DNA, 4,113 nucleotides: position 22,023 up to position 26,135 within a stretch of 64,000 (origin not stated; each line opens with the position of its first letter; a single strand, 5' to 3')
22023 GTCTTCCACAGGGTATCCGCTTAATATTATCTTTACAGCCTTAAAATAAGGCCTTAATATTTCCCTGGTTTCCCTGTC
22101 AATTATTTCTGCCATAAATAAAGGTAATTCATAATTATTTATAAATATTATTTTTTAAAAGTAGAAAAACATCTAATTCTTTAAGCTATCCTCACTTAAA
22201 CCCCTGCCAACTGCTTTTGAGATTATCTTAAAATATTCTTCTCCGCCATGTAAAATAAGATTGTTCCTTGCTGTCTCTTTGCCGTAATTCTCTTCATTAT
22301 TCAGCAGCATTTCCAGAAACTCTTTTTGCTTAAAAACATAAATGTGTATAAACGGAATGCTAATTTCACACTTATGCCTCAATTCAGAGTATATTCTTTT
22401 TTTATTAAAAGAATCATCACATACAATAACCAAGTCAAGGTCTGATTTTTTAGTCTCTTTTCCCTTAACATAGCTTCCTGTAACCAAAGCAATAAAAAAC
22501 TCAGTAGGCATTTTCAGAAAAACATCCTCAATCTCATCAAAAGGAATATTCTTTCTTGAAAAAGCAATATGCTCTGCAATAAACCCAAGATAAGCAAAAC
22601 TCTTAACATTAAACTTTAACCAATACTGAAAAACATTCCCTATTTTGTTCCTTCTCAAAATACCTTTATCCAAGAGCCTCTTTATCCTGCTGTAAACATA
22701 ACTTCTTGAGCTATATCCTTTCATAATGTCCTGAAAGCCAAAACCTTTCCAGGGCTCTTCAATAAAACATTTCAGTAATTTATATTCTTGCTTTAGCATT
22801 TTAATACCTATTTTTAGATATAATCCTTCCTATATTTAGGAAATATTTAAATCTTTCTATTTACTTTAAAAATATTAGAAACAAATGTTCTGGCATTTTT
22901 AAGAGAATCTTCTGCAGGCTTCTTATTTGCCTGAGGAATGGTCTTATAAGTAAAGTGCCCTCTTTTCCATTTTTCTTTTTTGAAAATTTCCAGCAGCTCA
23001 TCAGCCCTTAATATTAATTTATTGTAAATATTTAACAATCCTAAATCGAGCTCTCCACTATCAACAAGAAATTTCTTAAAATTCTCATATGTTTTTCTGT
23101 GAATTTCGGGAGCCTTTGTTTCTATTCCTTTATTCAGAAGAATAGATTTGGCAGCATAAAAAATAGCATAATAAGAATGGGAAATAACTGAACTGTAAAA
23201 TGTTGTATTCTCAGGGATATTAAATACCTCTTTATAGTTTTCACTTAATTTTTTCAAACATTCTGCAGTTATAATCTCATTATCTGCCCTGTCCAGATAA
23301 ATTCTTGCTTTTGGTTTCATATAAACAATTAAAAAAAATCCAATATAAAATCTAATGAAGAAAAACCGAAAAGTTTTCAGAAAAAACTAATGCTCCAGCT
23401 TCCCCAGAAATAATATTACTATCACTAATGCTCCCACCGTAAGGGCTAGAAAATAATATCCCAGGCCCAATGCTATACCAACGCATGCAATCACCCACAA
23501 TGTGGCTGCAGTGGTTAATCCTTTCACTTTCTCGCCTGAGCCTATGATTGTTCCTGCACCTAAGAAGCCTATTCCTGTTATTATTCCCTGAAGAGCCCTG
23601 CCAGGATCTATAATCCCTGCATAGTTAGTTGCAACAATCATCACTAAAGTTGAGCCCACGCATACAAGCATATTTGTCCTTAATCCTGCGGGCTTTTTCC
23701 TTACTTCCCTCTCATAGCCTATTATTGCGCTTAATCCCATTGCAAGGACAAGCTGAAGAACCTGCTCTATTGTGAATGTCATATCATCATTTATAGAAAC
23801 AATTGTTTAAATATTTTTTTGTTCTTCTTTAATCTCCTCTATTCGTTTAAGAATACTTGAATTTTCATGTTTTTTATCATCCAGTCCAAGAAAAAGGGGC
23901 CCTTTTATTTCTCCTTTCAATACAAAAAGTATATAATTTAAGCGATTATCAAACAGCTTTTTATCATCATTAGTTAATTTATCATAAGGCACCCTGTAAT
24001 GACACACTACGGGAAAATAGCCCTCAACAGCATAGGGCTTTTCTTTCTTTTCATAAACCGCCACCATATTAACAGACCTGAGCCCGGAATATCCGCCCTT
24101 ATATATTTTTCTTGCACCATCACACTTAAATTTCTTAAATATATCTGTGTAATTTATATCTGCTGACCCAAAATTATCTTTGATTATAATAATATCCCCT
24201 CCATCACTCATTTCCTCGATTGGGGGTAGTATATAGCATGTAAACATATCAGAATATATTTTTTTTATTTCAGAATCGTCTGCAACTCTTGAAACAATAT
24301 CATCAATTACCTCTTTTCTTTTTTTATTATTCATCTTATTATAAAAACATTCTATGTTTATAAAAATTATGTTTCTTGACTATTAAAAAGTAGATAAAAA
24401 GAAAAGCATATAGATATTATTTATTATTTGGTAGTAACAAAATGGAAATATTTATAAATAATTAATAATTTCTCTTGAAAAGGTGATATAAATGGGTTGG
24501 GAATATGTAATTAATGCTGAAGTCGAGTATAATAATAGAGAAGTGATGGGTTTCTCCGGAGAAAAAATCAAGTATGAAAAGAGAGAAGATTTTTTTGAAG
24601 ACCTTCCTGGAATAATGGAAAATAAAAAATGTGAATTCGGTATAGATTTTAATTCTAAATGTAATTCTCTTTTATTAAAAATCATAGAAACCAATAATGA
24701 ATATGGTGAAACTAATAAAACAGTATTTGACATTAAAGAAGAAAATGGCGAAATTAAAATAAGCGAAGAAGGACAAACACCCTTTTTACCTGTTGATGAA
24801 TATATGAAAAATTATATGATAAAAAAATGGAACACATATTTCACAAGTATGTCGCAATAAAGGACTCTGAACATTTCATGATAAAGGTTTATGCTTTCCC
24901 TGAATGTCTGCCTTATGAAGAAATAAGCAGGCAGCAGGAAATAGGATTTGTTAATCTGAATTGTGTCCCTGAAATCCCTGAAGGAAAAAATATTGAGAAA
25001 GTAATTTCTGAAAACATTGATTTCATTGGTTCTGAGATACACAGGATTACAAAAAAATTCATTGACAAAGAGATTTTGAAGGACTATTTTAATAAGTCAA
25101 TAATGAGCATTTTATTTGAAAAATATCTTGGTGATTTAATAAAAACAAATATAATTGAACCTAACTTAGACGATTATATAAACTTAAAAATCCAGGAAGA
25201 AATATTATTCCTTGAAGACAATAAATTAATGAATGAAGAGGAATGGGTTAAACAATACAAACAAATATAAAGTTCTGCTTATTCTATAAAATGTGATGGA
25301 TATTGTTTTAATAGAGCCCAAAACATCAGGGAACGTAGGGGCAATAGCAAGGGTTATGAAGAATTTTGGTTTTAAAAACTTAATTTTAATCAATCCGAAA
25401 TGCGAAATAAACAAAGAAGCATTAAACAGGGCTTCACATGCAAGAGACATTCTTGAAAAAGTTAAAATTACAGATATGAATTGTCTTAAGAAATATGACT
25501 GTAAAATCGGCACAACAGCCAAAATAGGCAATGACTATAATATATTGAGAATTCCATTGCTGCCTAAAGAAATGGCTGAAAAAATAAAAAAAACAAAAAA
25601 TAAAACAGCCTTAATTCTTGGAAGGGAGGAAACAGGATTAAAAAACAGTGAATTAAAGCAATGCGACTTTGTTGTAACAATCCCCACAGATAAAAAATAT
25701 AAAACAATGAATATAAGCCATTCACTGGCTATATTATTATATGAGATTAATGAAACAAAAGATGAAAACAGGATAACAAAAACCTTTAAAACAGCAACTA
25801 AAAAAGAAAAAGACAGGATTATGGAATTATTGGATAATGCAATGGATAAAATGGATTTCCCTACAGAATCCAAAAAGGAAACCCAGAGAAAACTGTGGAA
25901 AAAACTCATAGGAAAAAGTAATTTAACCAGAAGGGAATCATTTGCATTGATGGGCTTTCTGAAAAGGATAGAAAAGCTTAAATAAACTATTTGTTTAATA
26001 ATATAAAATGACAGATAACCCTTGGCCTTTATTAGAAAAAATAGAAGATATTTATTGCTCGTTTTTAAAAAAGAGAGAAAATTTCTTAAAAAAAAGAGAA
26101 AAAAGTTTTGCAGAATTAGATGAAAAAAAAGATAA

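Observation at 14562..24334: Accessory-like stretch of about 10 kb dense in small hypotheticals, secreted and membrane proteins, and toxin-antitoxin-like modules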

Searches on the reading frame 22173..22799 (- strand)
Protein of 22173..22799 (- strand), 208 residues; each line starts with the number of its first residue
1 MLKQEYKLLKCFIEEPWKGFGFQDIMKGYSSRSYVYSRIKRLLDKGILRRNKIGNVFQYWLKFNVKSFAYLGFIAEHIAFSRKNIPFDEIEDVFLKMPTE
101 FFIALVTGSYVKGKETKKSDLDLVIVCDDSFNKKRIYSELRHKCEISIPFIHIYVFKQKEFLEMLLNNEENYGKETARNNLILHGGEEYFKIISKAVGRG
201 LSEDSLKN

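Call 4: search_protein_families(library=pfam, max_evalue=0.1, proteins=[window:22173-22799:-])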
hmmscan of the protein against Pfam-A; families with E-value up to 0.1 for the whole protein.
window:22173-22799:- (208 aa): 6 families
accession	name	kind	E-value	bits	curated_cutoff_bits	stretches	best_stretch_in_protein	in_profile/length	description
PF01909.29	NTP_transf_2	-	1.4e-06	29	21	1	106-140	19-57/93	Nucleotidyltransferase domain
PF18765.7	Polbeta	-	1.6e-06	28.7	26.9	1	100-162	12-77/93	Polymerase beta, Nucleotidyltransferase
PF22600.2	MTPAP-like_central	-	0.013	16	27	1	89-133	28-71/139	Poly(A) RNA polymerase, mitochondrial-like, central palm domain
PF03965.22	Penicillinase_R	-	0.024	15.4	22.6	1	32-60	35-63/115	Penicillinase repressor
PF17412.7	VraX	-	0.088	12.9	25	0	123-138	25-40/55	Family of unknown function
PF13412.12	HTH_24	-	0.092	12.8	21.9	0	31-49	30-48/48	Winged helix-turn-helix DNA-binding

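Call 6: search_protein_families(library=padloc, max_evalue=0.01, proteins=[window:22173-22799:-])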
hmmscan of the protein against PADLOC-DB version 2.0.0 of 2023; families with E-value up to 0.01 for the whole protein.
window:22173-22799:- (208 aa): 6 families
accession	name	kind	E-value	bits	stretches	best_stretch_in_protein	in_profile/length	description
PDLC04368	PDC-M05A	-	4.9e-12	44.1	1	5-188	15-193/201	-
PDLC04369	PDC-M05A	-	3.9e-09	34.4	1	4-190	14-191/201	-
PDLC04372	PDC-M05A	-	0.0002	19.7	1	37-129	17-104/167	-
PDLC04906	PDC-S09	-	0.00035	18.9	1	106-141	29-64/98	-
PDLC04903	PDC-S09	-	0.00085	17.6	1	107-145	32-67/108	-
PDLC04904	PDC-S09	-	0.0038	15.4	1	106-129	30-53/104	-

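Call 15: search_protein_families(library=ncbifam, max_evalue=0.01, proteins=[window:22173-22799:-])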
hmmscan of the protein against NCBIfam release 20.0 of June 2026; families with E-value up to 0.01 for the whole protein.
window:22173-22799:- (208 aa): 1 family
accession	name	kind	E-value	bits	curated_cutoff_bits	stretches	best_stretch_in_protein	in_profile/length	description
NF047752.1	MntA_antitoxin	equivalog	9.6e-05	22.2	60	1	103-144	9-53/106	type VII toxin-antitoxin system MntA family adenylyltransferase antitoxin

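Call 57: find_related_loci(query=window:22173-22799:-, collection=metagenome_contigs, flank=6000)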
Query window:22173-22799:- (208 aa) in metagenome_contigs; peptide patterns used: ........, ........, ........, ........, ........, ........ (x = any residue, [..] = any of these).
600 stretches matched a pattern, but none encodes a relative of the query by tblastn (E <= 1e-3).

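Call 77: search_solved_structures(query=window:22173-22799:-, max_evalue=1, show_alignments=1)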
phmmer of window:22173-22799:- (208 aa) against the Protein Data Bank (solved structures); distinct sequences matched with E-value up to 1: 1.
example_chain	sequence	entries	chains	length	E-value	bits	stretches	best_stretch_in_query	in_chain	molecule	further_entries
1no5_A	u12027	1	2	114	0.31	14.2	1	95-131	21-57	Hypothetical protein HI0073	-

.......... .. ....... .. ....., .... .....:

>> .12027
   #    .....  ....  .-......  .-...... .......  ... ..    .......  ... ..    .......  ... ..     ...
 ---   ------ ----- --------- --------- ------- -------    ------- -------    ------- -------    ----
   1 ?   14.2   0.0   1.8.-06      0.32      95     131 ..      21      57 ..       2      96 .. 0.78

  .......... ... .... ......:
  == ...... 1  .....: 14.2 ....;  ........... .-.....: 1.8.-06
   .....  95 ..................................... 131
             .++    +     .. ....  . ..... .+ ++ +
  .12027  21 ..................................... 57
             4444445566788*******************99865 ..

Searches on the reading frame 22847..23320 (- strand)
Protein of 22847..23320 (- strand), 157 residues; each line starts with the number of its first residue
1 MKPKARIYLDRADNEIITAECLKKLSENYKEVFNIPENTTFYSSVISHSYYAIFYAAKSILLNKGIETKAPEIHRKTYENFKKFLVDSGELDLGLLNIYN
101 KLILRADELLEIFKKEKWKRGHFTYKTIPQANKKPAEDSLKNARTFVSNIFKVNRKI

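Call 4: search_protein_families(library=pfam, max_evalue=0.1, proteins=[window:22847-23320:-])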
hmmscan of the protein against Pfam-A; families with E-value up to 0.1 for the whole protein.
window:22847-23320:- (157 aa): 1 family
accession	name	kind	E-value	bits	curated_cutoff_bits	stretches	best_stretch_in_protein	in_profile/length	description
PF05168.19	HEPN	-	9.8e-07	29.4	22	1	39-147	21-111/117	HEPN domain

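Call 6: search_protein_families(library=padloc, max_evalue=0.01, proteins=[window:22847-23320:-])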
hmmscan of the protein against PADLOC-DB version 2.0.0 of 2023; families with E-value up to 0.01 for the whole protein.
window:22847-23320:- (157 aa): 1 family
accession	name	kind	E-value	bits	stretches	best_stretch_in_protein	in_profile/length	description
PDLC02071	Cas2_II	-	0.0089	14.1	0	74-115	11-51/97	-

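Call 15: search_protein_families(library=ncbifam, max_evalue=0.01, proteins=[window:22847-23320:-])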
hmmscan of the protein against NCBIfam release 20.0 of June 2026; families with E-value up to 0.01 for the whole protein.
window:22847-23320:- (157 aa): 0 families

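Call 76: search_solved_structures(query=window:22847-23320:-, max_evalue=1, show_alignments=1)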
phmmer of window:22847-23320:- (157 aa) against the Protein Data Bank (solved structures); distinct sequences matched with E-value up to 1: 7.
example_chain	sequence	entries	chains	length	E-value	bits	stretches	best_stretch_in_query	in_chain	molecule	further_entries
2hsb_A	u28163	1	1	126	0.073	16.2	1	40-75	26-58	Hypothetical UPF0332 protein AF0298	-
6qxf_K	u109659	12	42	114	0.1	15.7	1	71-130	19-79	CRISPR-associated endoribonuclease Cas2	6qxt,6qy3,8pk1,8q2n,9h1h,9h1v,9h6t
5zyf_A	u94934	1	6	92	0.2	14.8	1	74-128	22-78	CRISPR-associated endoribonuclease Cas2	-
5xvn_E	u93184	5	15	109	0.23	14.5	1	73-126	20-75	CRISPR-associated endoribonuclease Cas2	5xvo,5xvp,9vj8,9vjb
5xsy_A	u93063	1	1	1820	0.25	14.4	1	30-120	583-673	Sodium channel protein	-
6jhz_A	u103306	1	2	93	0.56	13.3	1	71-130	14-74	CRISPR-associated endoribonuclease Cas2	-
8ia4_A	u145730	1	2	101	0.58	13.3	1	71-131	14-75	CRISPR-associated endoribonuclease Cas2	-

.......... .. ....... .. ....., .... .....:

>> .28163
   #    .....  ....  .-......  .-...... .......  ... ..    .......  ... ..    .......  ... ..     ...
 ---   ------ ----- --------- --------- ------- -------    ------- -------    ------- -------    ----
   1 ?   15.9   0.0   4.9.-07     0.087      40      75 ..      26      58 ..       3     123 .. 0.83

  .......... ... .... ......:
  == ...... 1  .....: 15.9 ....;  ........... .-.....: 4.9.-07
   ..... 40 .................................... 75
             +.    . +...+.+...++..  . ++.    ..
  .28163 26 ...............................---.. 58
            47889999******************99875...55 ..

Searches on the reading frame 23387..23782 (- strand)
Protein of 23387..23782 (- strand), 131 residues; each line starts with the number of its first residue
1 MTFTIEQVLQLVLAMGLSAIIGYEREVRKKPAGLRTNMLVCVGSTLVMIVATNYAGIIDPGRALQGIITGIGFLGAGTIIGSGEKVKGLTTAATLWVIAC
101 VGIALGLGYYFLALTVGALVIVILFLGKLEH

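Call 4: search_protein_families(library=pfam, max_evalue=0.1, proteins=[window:23387-23782:-])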
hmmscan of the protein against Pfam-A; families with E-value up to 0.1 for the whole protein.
window:23387-23782:- (131 aa): 1 family
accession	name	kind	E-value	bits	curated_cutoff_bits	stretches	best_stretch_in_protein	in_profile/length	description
PF02308.21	MgtC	-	9.9e-38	129.6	31.4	1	11-127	1-115/121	MgtC family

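Call 6: search_protein_families(library=padloc, max_evalue=0.01, proteins=[window:23387-23782:-])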
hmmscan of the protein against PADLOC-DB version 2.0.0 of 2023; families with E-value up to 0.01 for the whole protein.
window:23387-23782:- (131 aa): 0 families

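Call 87: search_protein_families(library=ncbifam, max_evalue=0.01, proteins=[window:23387-23782:-])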
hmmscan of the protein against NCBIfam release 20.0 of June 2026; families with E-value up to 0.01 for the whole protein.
window:23387-23782:- (131 aa): 2 families
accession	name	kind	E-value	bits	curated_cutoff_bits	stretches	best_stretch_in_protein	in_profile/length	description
NF011912.0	PRK15385.1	equivalog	1.6e-25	89.8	255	1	6-121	9-123/231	MgtC family protein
NF007431.0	PRK09977.1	equivalog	9.3e-25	87.5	214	1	4-124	2-130/215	MgtC/SapB family protein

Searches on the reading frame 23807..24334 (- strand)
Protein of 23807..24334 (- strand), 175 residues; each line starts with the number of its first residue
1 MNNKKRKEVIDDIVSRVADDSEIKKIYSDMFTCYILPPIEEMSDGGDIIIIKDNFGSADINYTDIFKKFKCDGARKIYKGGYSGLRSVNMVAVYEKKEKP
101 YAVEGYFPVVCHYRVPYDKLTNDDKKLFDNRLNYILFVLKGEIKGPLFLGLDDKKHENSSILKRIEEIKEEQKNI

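Call 4: search_protein_families(library=pfam, max_evalue=0.1, proteins=[window:23807-24334:-])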
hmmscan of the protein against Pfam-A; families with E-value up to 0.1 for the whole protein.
window:23807-24334:- (175 aa): 0 families

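Call 6: search_protein_families(library=padloc, max_evalue=0.01, proteins=[window:23807-24334:-])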
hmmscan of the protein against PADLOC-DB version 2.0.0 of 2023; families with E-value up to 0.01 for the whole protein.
window:23807-24334:- (175 aa): 0 families

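Call 14: search_protein_families(library=phrogs, max_evalue=0.01, proteins=[window:23807-24334:-])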
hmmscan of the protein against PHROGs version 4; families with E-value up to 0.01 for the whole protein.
window:23807-24334:- (175 aa): 0 families

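Call 15: search_protein_families(library=ncbifam, max_evalue=0.01, proteins=[window:23807-24334:-])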
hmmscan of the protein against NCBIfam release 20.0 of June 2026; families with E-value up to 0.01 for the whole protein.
window:23807-24334:- (175 aa): 0 families

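Call 80: search_solved_structures(query=window:23807-24334:-, max_evalue=1)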
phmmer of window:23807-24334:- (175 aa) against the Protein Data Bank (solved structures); distinct sequences matched with E-value up to 1: 2.
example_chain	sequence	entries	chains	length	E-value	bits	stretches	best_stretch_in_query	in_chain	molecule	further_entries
6bo0_A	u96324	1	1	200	0.02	17.9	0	39-87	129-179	MdbA protein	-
6tne_A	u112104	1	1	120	0.93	12.5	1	39-108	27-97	Histidine kinase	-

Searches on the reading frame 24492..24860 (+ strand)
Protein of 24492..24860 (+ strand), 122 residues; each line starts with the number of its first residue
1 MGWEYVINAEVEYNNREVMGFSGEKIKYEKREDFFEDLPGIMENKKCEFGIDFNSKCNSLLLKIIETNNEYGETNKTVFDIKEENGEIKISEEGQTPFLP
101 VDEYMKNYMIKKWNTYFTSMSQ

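Call 4: search_protein_families(library=pfam, max_evalue=0.1, proteins=[window:24492-24860:+])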
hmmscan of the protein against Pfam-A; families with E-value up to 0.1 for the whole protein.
window:24492-24860:+ (122 aa): 0 families

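Call 6: search_protein_families(library=padloc, max_evalue=0.01, proteins=[window:24492-24860:+])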
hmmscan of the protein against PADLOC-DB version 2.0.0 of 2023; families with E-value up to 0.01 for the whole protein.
window:24492-24860:+ (122 aa): 1 family
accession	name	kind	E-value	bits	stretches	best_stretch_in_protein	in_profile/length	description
PDLC01680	Cas13-ApeA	-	0.0025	15.7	1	15-72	83-138/175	Cas13-ApeA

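Call 14: search_protein_families(library=phrogs, max_evalue=0.01, proteins=[window:24492-24860:+])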
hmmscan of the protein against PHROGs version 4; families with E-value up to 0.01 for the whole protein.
window:24492-24860:+ (122 aa): 0 families

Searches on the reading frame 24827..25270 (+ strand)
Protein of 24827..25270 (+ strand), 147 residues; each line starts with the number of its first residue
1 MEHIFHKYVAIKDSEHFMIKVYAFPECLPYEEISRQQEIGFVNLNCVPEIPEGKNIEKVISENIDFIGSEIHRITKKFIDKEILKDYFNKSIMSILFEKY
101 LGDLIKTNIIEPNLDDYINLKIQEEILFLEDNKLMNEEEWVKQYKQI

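Call 14: search_protein_families(library=phrogs, max_evalue=0.01, proteins=[window:24827-25270:+])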
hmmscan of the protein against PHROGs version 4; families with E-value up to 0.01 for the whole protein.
window:24827-25270:+ (147 aa): 0 families

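Call 42: search_protein_families(library=pfam, max_evalue=0.01, proteins=[window:24827-25270:+])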
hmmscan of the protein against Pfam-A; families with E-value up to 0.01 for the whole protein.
window:24827-25270:+ (147 aa): 1 family
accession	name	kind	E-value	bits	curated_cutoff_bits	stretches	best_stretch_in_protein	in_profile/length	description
PF01776.22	Ribosomal_L22e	-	0.0068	17.1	23.6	0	57-88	54-85/110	Ribosomal L22e protein family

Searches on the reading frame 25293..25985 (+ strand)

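Call 42: search_protein_families(library=pfam, max_evalue=0.01, proteins=[window:25293-25985:+])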
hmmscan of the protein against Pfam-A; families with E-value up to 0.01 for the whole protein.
window:25293-25985:+ (230 aa): 2 families
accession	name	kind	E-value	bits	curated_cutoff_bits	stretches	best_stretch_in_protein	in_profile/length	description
PF00588.24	SpoU_methylase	-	6.3e-30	104.6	29.7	1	3-150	3-142/142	SpoU rRNA Methylase family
PF09936.14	Methyltrn_RNA_4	-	0.0043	17.4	22.6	0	66-149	100-177/182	SAM-dependent RNA methyltransferase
